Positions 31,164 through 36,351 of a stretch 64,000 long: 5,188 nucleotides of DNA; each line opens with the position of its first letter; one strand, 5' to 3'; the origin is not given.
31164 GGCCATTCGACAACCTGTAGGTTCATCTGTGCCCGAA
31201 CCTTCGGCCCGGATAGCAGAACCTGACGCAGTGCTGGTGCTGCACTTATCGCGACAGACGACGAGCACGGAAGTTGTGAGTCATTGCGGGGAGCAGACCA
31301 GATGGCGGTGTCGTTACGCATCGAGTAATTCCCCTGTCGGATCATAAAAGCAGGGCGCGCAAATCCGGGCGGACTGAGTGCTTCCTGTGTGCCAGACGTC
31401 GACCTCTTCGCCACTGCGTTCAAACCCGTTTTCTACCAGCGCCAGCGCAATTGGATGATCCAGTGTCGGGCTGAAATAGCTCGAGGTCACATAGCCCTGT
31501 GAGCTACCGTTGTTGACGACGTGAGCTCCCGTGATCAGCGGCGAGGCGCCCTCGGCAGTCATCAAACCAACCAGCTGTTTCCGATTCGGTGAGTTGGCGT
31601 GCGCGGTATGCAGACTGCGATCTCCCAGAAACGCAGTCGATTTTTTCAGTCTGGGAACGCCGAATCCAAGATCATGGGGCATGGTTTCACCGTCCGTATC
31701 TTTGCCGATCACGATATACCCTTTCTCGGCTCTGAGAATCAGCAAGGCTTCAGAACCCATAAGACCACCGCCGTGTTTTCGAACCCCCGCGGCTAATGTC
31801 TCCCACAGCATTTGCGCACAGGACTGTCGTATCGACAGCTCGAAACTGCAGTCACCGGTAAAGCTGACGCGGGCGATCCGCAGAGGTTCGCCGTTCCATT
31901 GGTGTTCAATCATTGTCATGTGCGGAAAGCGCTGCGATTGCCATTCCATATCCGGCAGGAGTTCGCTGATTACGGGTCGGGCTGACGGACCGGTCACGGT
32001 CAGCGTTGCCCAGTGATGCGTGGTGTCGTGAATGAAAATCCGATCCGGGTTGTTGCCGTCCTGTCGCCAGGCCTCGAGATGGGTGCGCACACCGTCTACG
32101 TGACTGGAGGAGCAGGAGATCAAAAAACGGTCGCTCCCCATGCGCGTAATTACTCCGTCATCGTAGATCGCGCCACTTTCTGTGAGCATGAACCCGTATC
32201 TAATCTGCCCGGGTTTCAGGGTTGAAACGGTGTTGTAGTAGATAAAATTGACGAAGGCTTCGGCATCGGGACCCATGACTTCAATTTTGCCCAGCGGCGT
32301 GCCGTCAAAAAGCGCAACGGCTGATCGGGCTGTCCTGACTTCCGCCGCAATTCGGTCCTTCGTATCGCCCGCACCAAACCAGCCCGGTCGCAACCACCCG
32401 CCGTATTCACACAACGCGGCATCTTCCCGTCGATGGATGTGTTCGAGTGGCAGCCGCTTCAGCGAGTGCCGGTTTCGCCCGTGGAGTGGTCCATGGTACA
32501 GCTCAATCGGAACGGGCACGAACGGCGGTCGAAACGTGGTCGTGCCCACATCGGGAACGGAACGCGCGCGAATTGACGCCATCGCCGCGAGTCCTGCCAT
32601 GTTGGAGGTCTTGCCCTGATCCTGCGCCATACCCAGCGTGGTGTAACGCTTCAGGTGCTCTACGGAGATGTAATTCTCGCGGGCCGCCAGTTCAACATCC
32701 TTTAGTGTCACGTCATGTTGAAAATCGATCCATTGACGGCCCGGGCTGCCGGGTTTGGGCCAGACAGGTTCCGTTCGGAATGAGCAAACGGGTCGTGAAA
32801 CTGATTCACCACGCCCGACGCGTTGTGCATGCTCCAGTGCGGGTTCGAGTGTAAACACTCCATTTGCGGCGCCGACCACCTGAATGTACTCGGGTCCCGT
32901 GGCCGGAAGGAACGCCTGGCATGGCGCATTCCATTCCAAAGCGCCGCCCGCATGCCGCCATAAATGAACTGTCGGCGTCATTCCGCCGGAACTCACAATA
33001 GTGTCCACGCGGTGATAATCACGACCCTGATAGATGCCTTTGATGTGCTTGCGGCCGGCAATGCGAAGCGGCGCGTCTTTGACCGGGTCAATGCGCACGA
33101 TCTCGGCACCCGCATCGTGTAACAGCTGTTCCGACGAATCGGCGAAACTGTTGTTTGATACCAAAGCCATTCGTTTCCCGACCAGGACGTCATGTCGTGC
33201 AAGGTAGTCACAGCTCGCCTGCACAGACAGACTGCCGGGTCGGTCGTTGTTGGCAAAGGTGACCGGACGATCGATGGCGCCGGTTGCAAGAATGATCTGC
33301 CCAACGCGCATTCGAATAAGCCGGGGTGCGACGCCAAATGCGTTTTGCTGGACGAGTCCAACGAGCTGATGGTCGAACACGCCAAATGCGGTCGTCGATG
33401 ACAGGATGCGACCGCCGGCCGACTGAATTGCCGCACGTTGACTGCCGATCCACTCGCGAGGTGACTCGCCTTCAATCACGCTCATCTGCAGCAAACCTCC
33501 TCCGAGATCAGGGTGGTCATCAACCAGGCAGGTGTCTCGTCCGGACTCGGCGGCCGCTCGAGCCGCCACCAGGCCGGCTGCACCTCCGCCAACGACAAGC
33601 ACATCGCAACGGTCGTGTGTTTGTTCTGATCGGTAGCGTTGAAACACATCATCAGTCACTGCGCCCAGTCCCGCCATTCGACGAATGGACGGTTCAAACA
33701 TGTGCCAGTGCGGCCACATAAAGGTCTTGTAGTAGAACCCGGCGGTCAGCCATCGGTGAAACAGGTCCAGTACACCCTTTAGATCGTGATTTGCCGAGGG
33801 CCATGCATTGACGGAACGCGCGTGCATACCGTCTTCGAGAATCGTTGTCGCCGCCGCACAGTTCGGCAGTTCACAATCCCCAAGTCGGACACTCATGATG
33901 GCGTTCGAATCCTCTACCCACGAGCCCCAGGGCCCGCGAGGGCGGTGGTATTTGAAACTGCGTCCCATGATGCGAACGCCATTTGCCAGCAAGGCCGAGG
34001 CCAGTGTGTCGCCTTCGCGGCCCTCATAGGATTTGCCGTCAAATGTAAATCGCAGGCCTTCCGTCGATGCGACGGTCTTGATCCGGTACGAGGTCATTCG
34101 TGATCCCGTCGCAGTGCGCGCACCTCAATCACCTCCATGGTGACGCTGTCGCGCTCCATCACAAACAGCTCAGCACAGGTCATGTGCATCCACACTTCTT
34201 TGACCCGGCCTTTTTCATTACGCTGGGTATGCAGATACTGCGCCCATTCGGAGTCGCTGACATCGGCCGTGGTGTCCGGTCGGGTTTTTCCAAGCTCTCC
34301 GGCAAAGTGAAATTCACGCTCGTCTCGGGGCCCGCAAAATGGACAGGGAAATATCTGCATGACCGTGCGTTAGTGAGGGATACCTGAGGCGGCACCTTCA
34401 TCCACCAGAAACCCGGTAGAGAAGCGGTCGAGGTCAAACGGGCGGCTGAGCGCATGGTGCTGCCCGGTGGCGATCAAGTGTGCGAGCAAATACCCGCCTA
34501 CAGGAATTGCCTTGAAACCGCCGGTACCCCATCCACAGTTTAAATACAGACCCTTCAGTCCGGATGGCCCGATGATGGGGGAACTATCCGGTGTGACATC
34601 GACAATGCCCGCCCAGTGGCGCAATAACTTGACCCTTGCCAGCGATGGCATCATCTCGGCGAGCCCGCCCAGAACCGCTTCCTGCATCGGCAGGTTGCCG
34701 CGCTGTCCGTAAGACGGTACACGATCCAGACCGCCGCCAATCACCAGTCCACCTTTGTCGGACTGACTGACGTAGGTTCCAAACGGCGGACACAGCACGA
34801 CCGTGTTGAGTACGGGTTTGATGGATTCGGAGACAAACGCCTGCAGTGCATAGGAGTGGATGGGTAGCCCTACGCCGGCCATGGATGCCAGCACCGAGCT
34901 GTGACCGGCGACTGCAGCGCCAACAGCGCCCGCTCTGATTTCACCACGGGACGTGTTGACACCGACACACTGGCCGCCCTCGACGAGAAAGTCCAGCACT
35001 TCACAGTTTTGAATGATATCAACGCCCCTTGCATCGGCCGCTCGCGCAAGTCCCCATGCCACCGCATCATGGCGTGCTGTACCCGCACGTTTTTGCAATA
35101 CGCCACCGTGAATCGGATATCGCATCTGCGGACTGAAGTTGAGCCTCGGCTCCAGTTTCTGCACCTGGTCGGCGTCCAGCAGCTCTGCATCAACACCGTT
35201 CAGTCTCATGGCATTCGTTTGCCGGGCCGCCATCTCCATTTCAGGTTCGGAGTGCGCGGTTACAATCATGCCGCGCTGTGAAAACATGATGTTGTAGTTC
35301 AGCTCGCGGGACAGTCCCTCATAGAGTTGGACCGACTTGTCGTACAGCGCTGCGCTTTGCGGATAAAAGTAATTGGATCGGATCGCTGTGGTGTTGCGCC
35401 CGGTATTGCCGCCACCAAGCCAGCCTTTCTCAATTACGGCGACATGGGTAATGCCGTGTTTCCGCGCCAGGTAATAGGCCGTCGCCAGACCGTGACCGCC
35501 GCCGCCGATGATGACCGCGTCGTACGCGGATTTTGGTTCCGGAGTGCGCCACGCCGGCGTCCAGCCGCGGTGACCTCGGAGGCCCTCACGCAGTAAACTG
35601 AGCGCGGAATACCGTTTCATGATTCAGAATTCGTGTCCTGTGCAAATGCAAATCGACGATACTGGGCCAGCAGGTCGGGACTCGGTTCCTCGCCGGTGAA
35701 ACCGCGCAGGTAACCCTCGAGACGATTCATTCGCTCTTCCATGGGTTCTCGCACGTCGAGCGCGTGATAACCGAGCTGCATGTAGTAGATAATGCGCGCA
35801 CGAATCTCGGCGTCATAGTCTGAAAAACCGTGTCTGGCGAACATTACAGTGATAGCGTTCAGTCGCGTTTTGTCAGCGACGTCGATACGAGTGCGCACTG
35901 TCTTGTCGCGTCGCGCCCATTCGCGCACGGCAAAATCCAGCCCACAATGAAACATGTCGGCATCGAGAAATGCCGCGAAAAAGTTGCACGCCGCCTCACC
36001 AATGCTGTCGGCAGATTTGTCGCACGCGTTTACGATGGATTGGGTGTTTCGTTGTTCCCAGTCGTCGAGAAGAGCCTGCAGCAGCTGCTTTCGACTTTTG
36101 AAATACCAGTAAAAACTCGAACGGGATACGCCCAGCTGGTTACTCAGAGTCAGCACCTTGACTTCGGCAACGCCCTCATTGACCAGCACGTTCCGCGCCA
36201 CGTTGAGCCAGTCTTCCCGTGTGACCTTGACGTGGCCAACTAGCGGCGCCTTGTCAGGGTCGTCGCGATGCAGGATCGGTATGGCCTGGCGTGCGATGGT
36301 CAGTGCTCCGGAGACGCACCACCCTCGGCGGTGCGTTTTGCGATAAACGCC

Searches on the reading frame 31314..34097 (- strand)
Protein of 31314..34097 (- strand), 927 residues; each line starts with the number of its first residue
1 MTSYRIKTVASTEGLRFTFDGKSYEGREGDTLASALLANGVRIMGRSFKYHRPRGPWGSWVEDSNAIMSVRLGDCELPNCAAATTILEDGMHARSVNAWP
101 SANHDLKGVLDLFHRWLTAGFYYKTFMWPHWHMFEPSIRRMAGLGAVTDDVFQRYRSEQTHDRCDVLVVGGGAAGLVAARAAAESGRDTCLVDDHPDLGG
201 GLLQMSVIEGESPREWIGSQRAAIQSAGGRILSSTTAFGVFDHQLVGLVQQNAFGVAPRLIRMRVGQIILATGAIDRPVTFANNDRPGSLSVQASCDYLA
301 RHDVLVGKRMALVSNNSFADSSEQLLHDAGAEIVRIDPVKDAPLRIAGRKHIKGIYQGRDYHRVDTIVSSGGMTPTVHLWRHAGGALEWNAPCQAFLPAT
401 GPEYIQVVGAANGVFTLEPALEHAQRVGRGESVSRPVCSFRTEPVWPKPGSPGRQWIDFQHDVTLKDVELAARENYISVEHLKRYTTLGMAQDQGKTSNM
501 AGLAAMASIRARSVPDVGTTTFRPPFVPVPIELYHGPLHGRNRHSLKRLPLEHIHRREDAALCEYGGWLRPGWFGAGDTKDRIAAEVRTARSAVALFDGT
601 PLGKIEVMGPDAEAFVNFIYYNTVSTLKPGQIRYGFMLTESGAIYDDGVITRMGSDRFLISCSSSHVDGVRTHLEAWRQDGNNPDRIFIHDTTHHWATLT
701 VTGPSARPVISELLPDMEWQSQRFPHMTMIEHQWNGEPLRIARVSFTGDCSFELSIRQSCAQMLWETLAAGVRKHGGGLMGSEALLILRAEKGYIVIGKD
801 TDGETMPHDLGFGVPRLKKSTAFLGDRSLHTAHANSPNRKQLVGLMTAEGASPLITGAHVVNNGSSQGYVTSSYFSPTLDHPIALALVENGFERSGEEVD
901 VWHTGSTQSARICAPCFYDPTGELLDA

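Call 6: search_protein_families(library=pfam, proteins=[window:31314-34097:-])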
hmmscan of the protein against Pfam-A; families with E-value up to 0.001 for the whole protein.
window:31314-34097:- (927 aa): 12 families
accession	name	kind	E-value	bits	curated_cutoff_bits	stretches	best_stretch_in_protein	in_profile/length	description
PF01571.26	GCV_T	-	2.1e-58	198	25.6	1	552-813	2-253/255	Aminomethyltransferase folate-binding domain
PF17806.6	SO_alpha_A3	-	9.7e-30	103.2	23.1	1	453-533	2-82/87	Sarcosine oxidase A3 domain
PF13510.11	Fer2_4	-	1.1e-21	77.1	22.8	1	15-97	4-81/82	2Fe-2S iron-sulfur cluster binding domain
PF08669.17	GCV_T_C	-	1.1e-19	70.6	25.9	1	840-919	1-80/80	Glycine cleavage T-protein C-terminal barrel domain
PF12831.13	FAD_oxidored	-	9.1e-09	35.5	27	1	165-202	1-38/416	FAD dependent oxidoreductase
PF07992.20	Pyr_redox_2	-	1.8e-07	31.3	26.1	1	165-301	2-138/291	Pyridine nucleotide-disulphide oxidoreductase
PF13450.12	NAD_binding_8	-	4.7e-07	30.4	21.9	1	168-200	1-33/68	NAD(P)-binding Rossmann-like domain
PF00890.30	FAD_binding_2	-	1.1e-06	28.6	20.4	1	165-200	1-36/414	FAD binding domain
PF01266.30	DAO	-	3.1e-06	27.4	27.9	1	165-200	1-36/353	FAD dependent oxidoreductase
PF03486.20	HI0933_like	-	5.1e-05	23.3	50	1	165-199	2-36/244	HI0933-like protein Rossmann domain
PF01134.28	GIDA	-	0.00073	19.1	22.1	0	165-197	1-33/391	Glucose inhibited division protein A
PF01494.25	FAD_binding_3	-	0.00082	19.1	22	0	163-196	1-34/349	FAD binding domain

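Call 66: search_protein_families(library=ncbifam, proteins=[window:31314-34097:-], max_evalue=1e-10)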
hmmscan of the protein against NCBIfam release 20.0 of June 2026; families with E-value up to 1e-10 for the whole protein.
window:31314-34097:- (927 aa): 6 families
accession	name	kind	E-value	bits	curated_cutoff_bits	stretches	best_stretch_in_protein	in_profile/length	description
TIGR01372.1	soxA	subfamily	3.1e-291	968.7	1164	2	362-925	409-994/996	sarcosine oxidase subunit alpha family protein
NF001567.0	PRK00389.1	subfamily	3.8e-55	187.3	300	1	545-920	2-355/359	glycine cleavage system aminomethyltransferase GcvT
NF010093.0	PRK13579.1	equivalog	1.6e-43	148.9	459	1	542-918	5-364/371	glycine cleavage system aminomethyltransferase GcvT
NF053776.1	TmaoDeMthMsil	equivalog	6e-42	144.1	1100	1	579-921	414-757/763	trimethylamine N-oxide demethylase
TIGR00528.1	gcvT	equivalog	2.6e-38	131.9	235.85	1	546-918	1-360/362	glycine cleavage system aminomethyltransferase GcvT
NF009133.0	PRK12486.1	equivalog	9.2e-20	70.9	410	1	583-914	44-365/369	dimethylsulfoniopropionate demethylase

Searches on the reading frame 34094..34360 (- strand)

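Call 72: search_protein_families(library=pfam, proteins=[window:34094-34360:-], max_evalue=0.1)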
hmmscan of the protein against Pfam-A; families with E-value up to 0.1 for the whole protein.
window:34094-34360:- (88 aa): 1 family
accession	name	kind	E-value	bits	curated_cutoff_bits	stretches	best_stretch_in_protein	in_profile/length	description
PF04267.17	SoxD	-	5.3e-27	94.2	27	1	4-80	2-79/82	Sarcosine oxidase, delta subunit family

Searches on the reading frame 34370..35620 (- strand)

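Call 6: search_protein_families(library=pfam, proteins=[window:34370-35620:-])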
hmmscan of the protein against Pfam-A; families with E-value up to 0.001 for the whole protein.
window:34370-35620:- (416 aa): 4 families
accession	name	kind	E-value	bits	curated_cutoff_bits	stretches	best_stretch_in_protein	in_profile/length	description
PF01266.30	DAO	-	3.5e-70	237.7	27.9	1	34-382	1-353/353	FAD dependent oxidoreductase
PF00890.30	FAD_binding_2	-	3.6e-07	30.2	20.4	1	34-243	1-198/414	FAD binding domain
PF13450.12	NAD_binding_8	-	1.8e-05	25.3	21.9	1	37-77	1-39/68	NAD(P)-binding Rossmann-like domain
PF01946.23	Thi4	-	0.00023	20.9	26.2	1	33-72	18-57/235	Thi4 family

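Call 66: search_protein_families(library=ncbifam, proteins=[window:34370-35620:-], max_evalue=1e-10)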
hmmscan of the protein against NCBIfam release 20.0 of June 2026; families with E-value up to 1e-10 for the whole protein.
window:34370-35620:- (416 aa): 7 families
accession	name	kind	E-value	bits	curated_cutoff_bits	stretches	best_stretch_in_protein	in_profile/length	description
TIGR01373.1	soxB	subfamily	2e-201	669.1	529.45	1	3-408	1-407/407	sarcosine oxidase subunit beta family protein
NF001933.0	PRK00711.1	subfamily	5.4e-30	104.7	383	1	98-402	117-418/429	D-amino acid dehydrogenase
TIGR02352.1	thiamin_ThiO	equivalog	3.7e-22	78.9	250.8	1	36-386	2-350/351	glycine oxidase ThiO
NF008425.0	PRK11259.1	equivalog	1.1e-19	70.6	257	1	31-233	3-197/377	N-methyl-L-tryptophan oxidase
NF008726.1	PRK11728.1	equivalog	4.3e-15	55.4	299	1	33-250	1-211/389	L-2-hydroxyglutarate oxidase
NF050086.1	pipecolate_AmaA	exception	7.7e-13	47.9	600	0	31-233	24-229/425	L-pipecolate oxidase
TIGR01377.1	soxA_mon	subfamily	1.3e-12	47.2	479.65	0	33-259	1-218/381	amino oxidase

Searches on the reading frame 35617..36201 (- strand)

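Call 6: search_protein_families(library=pfam, proteins=[window:35617-36201:-])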
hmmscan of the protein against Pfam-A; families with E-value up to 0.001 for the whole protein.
window:35617-36201:- (194 aa): 1 family
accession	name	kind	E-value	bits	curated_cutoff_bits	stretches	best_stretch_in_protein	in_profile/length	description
PF00440.29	TetR_N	-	3.1e-09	36.9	24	1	2-44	5-47/47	Bacterial regulatory proteins, tetR family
